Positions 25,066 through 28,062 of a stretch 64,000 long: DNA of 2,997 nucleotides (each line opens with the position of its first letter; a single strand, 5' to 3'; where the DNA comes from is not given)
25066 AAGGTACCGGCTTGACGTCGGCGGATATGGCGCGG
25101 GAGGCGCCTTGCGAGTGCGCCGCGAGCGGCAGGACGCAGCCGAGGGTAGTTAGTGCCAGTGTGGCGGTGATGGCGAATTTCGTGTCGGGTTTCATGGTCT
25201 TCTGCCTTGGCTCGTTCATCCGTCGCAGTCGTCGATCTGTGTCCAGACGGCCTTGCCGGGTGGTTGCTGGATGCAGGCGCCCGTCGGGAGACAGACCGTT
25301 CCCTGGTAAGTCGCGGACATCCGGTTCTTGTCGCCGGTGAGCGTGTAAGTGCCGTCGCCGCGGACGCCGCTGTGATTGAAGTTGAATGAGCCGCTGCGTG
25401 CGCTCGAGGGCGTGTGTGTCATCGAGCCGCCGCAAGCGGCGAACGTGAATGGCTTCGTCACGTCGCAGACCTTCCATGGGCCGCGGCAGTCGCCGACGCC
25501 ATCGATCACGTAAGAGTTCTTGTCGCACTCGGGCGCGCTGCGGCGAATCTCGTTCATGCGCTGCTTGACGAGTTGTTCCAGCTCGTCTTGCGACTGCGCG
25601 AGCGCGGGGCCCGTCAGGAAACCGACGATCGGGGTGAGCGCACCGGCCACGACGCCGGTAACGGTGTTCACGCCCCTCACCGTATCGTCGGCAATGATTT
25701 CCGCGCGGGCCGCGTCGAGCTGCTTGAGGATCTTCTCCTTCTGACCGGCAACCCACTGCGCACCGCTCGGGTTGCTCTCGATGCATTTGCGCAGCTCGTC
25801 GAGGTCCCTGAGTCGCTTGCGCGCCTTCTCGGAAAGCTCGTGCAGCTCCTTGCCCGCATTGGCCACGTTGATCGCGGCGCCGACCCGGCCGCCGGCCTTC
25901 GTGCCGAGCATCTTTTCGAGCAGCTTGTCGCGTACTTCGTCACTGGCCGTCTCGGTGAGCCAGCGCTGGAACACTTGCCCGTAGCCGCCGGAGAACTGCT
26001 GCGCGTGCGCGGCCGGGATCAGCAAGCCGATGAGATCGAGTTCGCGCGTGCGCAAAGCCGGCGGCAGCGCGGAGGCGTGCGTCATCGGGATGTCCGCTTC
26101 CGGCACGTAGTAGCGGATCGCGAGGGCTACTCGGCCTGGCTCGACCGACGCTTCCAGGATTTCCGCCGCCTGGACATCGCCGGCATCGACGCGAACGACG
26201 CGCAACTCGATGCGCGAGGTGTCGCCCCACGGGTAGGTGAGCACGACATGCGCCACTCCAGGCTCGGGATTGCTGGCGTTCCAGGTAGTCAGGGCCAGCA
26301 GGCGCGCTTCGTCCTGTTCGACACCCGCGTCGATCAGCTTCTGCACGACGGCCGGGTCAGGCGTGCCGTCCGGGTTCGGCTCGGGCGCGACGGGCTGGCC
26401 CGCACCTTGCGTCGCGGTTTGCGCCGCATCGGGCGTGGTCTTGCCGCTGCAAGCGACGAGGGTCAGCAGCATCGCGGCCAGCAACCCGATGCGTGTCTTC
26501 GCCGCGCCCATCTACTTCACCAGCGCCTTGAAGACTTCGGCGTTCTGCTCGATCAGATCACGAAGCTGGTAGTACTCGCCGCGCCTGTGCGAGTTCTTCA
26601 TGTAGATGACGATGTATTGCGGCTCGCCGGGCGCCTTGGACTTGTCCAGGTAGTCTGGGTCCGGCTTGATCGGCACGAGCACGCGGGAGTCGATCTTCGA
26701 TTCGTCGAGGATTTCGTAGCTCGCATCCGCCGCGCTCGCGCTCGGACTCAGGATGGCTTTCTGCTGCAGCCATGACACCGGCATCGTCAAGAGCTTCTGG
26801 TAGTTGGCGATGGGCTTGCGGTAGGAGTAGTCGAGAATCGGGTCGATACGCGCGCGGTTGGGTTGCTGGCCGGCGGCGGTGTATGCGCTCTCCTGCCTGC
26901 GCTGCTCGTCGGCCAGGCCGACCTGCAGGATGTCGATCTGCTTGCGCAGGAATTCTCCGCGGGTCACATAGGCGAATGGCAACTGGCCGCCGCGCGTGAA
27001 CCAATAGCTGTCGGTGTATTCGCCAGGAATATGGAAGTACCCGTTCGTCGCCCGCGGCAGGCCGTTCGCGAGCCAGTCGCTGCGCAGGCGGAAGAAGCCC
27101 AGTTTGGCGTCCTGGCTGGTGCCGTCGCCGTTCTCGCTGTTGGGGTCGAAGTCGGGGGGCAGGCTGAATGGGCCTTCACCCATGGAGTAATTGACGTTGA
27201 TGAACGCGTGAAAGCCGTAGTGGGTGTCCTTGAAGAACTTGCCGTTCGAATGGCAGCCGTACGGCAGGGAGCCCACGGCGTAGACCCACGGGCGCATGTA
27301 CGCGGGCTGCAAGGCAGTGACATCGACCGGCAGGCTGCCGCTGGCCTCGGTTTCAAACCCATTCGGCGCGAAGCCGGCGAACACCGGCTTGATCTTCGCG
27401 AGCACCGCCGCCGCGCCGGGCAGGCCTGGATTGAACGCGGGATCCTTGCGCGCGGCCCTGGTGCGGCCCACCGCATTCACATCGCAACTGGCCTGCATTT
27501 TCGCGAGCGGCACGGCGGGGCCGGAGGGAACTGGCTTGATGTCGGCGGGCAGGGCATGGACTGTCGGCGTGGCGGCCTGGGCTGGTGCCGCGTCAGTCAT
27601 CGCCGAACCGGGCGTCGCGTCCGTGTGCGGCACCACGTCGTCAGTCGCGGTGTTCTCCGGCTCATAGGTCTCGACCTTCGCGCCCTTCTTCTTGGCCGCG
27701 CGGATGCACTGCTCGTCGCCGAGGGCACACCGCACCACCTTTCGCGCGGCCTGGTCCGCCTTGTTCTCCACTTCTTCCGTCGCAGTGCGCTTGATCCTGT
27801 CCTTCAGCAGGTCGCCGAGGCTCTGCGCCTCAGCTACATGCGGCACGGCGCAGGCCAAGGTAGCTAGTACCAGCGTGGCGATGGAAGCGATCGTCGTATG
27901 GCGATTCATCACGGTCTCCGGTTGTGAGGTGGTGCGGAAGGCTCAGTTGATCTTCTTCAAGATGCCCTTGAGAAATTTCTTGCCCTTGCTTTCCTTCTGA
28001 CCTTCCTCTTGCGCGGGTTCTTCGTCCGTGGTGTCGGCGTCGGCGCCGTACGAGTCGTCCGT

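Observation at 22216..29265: Seven-kb operon of six exported proteins/lipoproteins with no recognisable family, ending in a spike-like protein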

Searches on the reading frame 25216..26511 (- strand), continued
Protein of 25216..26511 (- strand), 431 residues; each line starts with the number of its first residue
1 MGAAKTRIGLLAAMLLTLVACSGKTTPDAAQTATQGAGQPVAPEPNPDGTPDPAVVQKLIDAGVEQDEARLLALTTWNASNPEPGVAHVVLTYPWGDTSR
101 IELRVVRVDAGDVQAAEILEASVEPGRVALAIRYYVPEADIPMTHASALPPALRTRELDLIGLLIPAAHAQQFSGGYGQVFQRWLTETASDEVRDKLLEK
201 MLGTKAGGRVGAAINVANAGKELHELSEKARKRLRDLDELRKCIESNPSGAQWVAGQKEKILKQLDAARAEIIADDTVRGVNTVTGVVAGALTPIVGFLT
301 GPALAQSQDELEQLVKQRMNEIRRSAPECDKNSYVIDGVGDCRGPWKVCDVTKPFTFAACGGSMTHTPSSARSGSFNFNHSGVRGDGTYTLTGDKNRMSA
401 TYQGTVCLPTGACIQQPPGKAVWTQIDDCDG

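Call 65: find_encoding_contigs(protein=P0146, flank=10000, max_places=2)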
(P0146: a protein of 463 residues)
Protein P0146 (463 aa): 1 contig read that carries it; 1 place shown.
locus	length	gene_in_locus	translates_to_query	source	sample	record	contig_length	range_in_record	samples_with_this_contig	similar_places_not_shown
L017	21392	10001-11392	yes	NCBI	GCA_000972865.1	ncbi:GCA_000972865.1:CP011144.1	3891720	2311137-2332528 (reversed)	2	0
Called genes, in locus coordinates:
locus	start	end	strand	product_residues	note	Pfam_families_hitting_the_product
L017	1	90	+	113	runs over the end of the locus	-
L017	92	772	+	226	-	PF28410:Diphthami_syn_2_C (weak)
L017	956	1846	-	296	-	PF00756:Esterase, PF12146:Hydrolase_4 (faint)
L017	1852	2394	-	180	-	PF04229:GrpB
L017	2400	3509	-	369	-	PF08240:ADH_N, PF00107:ADH_zinc_N, PF13602:ADH_zinc_N_2 (faint)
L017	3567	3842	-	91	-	PF02583:Trns_repr_metal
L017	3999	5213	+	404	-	PF11871:DUF3391, PF13487:HD_5, PF01966:HD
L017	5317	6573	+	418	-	-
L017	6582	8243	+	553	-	-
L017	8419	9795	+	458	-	-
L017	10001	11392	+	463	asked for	-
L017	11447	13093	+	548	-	PF01011:PQQ (faint), PF13360:PQQ_2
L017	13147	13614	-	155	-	-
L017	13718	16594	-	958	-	PF07719:TPR_2 (faint), PF13374:TPR_10 (faint), PF00069:Pkinase, PF07714:PK_Tyr_Ser-Thr, PF03109:ABC1, PF14531:Kinase-like (weak), PF17874:TPR_MalT, PF13424:TPR_12 (weak), +1 more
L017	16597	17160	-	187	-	PF07638:Sigma70_ECF, PF13384:HTH_23 (faint), PF08281:Sigma70_r4_2, PF04545:Sigma70_r4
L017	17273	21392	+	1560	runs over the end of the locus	-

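Call 67: search_protein_families(library=pfam, proteins=[P0172, P0219, P0149, P0156, P0175, P0154, P0203, P0212, L017:8419-9795:+, L017:6582-8243:+], max_evalue=0.01)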
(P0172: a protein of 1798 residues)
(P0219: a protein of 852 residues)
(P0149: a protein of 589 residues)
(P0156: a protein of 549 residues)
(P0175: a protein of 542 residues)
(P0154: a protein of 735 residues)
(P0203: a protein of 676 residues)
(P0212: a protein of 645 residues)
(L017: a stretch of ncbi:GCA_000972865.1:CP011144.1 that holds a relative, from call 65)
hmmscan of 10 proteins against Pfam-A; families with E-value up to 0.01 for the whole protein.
P0172 (1798 aa): 13 families
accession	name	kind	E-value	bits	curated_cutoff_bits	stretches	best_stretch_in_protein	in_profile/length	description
PF23237.1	HYR_4C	-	3.3e-73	242.3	27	13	701-759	10-69/73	HYR-like domain with 4 cysteines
PF19077.6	Big_13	-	4.5e-27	95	27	0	1277-1317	60-101/102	Bacterial Ig-like domain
PF13585.12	CHU_C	-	1.8e-24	86.1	27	1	1714-1796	6-86/86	CHU_C Type IX secretion signal domain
PF13750.12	Big_3_3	-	7e-24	84.7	27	0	730-796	5-73/157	Bacterial Ig-like domain (group 3)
PF16403.11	Bact_surface_Ig-like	-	5.8e-23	81.2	27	0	735-762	43-70/71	Bacterial surface protein, Ig-like domain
PF12799.13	LRR_4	-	2e-22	79.1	27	5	75-113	2-42/44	Leucine Rich repeats (2 copies)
PF05223.17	MecA_N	-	3.3e-10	40.7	22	0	1117-1141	82-105/117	NTF2-like N-terminal transpeptidase domain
PF01379.25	Porphobil_deam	-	5.9e-07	29.7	22.1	0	1536-1576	137-177/207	Porphobilinogen deaminase, dipyromethane cofactor binding domain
PF23952.1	LRR_EndoS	-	3.7e-05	24.4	27.9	1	56-143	27-111/116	Endo-beta-N-acetylglucosaminidase EndoS LRR domain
PF00801.26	PKD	-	3.8e-05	24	23.5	0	1132-1154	55-77/80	PKD domain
PF00738.24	Polyhedrin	-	0.00021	21.2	25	0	651-707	156-212/232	Polyhedrin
PF22452.1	BF9343_1606-like_C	-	0.0052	17.2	27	0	867-912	42-87/184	BF9343_1606-like, C-terminal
PF18847.6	LPD29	-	0.0068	17.5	27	0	1125-1153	21-51/93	Large polyvalent protein associated domain 29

P0219 (852 aa): 36 families (the best 25 are shown)
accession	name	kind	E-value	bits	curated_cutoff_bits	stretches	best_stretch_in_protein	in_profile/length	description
PF05345.18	He_PIG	-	2.1e-75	249.7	24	6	135-225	1-95/96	Putative Ig domain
PF17963.7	Big_9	-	8.7e-43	145.6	23.6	5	229-311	1-80/89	Bacterial Ig domain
PF17803.7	Cadherin_4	-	4.2e-32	110.9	25.1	4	221-279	3-63/71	Bacterial cadherin-like domain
PF00028.23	Cadherin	-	2e-28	99.1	28.8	4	346-417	16-92/93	Cadherin domain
PF18957.6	RibLong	-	2.8e-28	99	27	5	350-400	27-77/93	Long Rib domain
PF07495.19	Y_Y_Y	-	6.3e-23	80.9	26.6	1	294-321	37-64/65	Y_Y_Y domain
PF19077.6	Big_13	-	8.4e-19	68.4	27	1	249-321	30-100/102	Bacterial Ig-like domain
PF18911.6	PKD_4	-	8.8e-15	55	27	0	390-417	59-85/85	PKD domain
PF24908.1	Ig_SIBA-E_2nd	-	2e-13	50.9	27.8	0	345-403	17-76/117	Integrin beta-like protein A-E, second Ig-like domain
PF17210.9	SdrD_B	-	4e-12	46.8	29.7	1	668-740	5-74/112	SdrD B-like domain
PF16184.11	Cadherin_3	-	5e-12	46.2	25.5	0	244-280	16-52/106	Cadherin-like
PF10670.15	DUF4198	-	1.9e-10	41.7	34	0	699-727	179-202/209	Domain of unknown function (DUF4198)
PF22352.2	K319L-like_PKD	-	4.3e-10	39.9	27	0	140-225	1-84/84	K319L-like, PKD domain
PF21027.3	Sde0182_C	-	9.2e-10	39.4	27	0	288-317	50-79/83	Cellulose-binding protein Sde0182, C-terminal domain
PF00801.26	PKD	-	1.4e-09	38.2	23.5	0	198-212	56-70/80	PKD domain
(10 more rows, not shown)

P0149 (589 aa): 0 families

P0156 (549 aa): 0 families

P0175 (542 aa): 0 families

P0154 (735 aa): 0 families

P0203 (676 aa): 3 families
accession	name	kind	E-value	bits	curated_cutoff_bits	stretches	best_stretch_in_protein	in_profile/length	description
PF13205.12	Big_5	-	5e-28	98.3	23.6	1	403-502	4-105/105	Bacterial Ig-like domain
PF00041.27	fn3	-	2e-06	28.4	25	1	319-390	3-75/84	Fibronectin type III domain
PF04234.18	CopC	-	0.002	19.5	23.3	1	406-497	4-89/92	CopC domain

P0212 (645 aa): 1 family
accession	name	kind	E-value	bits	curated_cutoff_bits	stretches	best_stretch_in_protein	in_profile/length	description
PF13205.12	Big_5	-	6.9e-30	104.3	23.6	1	45-146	1-104/105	Bacterial Ig-like domain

L017:8419-9795:+ (458 aa): 1 family
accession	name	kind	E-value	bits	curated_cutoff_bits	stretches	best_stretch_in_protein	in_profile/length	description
PF01436.27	NHL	-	0.0032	17.9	20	0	243-256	9-22/28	NHL repeat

L017:6582-8243:+ (553 aa): 0 families

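Call 82: search_solved_structures(query=A3, max_evalue=10)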
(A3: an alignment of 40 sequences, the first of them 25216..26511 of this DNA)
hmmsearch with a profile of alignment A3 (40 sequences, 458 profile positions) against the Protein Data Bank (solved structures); distinct sequences matched with E-value up to 10: 5.
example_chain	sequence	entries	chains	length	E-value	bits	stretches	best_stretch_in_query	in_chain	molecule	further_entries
6s5y_A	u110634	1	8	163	0.054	15.9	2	75-109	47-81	Group B streptococcal R4 surface protein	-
7mw8_D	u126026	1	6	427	0.26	13.6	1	4-47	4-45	Phosphodiesterase-nucleotide pyrophosphatase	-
8yke_A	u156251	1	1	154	0.28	13.6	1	78-107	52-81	YSIRK signal domain/LPXTG anchor domain surface protein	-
7mbz_E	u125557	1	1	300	0.5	12.7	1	8-63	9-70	Lipoprotein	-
8fa4_B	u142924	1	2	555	7.4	8.9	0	12-58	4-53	Glycoside hydrolase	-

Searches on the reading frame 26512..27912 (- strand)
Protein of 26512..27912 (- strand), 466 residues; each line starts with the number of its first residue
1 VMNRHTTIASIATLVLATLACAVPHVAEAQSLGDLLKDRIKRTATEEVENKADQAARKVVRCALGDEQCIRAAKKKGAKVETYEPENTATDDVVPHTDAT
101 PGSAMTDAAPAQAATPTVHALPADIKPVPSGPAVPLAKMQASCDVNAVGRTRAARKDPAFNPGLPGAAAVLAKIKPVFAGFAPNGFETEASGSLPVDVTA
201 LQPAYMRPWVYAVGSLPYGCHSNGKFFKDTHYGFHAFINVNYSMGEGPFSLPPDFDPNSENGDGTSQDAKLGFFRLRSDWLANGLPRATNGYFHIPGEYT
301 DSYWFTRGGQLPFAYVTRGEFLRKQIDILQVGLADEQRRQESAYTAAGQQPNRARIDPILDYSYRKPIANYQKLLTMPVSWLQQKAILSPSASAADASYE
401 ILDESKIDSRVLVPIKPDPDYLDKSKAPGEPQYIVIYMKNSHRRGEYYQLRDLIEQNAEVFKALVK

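Call 3: search_protein_families(library=pfam, proteins=[window:26512-27912:-], max_evalue=1)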
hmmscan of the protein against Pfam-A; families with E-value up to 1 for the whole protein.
window:26512-27912:- (466 aa): 0 families

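Call 4: search_protein_families(library=ncbifam, proteins=[window:26512-27912:-], max_evalue=1)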
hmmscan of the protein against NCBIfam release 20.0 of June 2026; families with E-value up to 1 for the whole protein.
window:26512-27912:- (466 aa): 0 families

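Call 8: find_homologous_proteins(query=window:26512-27912:-)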
Query window:26512-27912:- (466 aa): 17 proteins with E <= 0.001 among 8000 candidates.
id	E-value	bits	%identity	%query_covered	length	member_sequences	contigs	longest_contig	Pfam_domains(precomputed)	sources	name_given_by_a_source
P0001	0.0e+0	1064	100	100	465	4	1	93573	-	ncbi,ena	-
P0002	3.8e-272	921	85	100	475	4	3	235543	-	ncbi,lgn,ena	-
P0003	1.5e-168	580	58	95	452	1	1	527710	-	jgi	-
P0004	7.9e-158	544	55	100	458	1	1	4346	-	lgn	-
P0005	5.4e-144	499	51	99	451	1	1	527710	-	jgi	-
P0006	1.4e-136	474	62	74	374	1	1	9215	-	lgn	-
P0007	2.2e-136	474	60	76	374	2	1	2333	-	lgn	-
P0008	1.2e-134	468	62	74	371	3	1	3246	-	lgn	-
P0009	2.1e-134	467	61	74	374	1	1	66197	-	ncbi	-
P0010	2.2e-134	467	59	74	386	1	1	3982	-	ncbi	-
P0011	2.7e-126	440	56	79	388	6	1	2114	-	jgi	jgi:hypothetical protein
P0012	5.3e-126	440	57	73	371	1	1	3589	-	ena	-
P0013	1.1e-123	432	54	74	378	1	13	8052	-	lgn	-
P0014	4.9e-123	430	55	76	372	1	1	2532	-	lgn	-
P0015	1.7e-121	425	55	76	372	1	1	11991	-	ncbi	-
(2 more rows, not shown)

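Call 11: find_related_loci(query=A1, collection=genome_contigs, flank=10000)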
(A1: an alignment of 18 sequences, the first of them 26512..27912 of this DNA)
Query A1 (466 aa) in genome_contigs; peptide patterns used: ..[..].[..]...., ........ (x = any residue, [..] = any of these).
34 stretches matched a pattern; 7 encode a relative of the query (tblastn E <= 1e-3); 6 distinct loci.
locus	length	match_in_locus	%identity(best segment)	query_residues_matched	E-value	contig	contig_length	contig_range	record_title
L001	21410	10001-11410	88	1-466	0e+0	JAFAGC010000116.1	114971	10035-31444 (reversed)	MAG: Proteobacteria bacterium isolate OH_SBlB_198 k127_1226860, whole genome shotgun sequence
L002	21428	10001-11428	85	1-466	0e+0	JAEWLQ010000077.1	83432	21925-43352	MAG: Proteobacteria bacterium isolate OH_PBrB_96 k127_674187, whole genome shotgun sequence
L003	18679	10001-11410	86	1-466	0e+0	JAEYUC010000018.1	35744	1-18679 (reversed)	MAG: Proteobacteria bacterium isolate OH_CBlB_152 k127_1530831, whole genome shotgun sequence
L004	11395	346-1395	60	112-465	4e-135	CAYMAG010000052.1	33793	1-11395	MAG TPA_asm: uncultured Vicinamibacteraceae bacterium isolate SRP344714_co2_321 genome assembly, contig: NODE_3152_lengt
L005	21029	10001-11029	61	122-465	5e-133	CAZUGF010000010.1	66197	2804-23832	MAG TPA_asm: uncultured Bifidobacteriaceae bacterium isolate SRP344714_co1_258 genome assembly, contig: NODE_943_length_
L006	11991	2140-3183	55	112-465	2e-126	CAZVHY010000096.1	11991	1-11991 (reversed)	MAG TPA_asm: uncultured Solibacteraceae bacterium isolate SRP344714_co1_184 genome assembly, contig: NODE_9699_length_11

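Call 18: find_encoding_contigs(protein=P0003, flank=10000, max_places=3)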
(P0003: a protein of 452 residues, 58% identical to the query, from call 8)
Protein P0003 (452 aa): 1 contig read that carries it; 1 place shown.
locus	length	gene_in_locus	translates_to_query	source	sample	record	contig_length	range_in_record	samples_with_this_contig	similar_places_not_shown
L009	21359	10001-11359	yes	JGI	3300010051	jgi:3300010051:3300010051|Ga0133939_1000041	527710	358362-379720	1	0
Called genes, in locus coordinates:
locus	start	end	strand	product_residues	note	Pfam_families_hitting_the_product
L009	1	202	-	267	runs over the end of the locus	PF13645:YkuD_2, PF03734:YkuD (weak)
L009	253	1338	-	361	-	PF03734:YkuD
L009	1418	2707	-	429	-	PF14821:Thr_synth_N, PF00291:PALP, PF24857:THR4_C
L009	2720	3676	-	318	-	PF00288:GHMP_kinases_N, PF08544:GHMP_kinases_C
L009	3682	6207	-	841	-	PF00696:AA_kinase, PF13840:ACT_7, PF22468:ACT_9, PF13840:ACT_7, PF22468:ACT_9, PF01842:ACT (weak), PF03447:NAD_binding_3, PF00742:Homoserine_dh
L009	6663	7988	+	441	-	-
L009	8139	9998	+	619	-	-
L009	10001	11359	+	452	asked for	-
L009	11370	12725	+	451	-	-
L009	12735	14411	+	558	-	-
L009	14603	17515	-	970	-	PF07719:TPR_2 (faint), PF13174:TPR_6 (faint), PF13181:TPR_8 (faint), PF13374:TPR_10 (faint), PF00069:Pkinase, PF07714:PK_Tyr_Ser-Thr, PF03109:ABC1 (weak), PF14531:Kinase-like (faint), +2 more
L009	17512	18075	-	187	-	PF07638:Sigma70_ECF, PF08281:Sigma70_r4_2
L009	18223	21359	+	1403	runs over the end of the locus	-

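Call 24: search_solved_structures(query=A1, max_evalue=10)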
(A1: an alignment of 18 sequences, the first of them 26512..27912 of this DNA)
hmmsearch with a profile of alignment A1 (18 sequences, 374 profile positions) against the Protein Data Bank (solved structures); distinct sequences matched with E-value up to 10: 0.

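Call 28: search_protein_families(library=phrogs, proteins=[window:26512-27912:-], max_evalue=0.1)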
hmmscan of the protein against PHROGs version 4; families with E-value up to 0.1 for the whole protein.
window:26512-27912:- (466 aa): 0 families

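Call 29: search_protein_families(library=padloc, proteins=[window:26512-27912:-], max_evalue=0.1)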
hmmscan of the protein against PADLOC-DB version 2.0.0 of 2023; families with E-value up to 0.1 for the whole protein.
window:26512-27912:- (466 aa): 0 families

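Call 30: search_protein_families(library=pfam, proteins=[L009:8139-9998:+, L009:12735-14411:+], max_evalue=0.1)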
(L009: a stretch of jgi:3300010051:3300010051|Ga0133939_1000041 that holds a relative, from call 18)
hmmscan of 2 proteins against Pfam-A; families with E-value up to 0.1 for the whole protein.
L009:8139-9998:+ (619 aa): 0 families

L009:12735-14411:+ (558 aa): 3 families
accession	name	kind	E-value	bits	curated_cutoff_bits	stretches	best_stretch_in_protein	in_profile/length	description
PF01917.21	Arch_flagellin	-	0.0013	19.5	29.5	1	261-390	23-152/162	Archaebacterial flagellin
PF13598.12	DUF4139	-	0.012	15.8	31.8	1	284-447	28-168/205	Domain of unknown function (DUF4139)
PF01336.31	tRNA_anti-codon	-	0.052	13.9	27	0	229-286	16-73/75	OB-fold nucleic acid binding domain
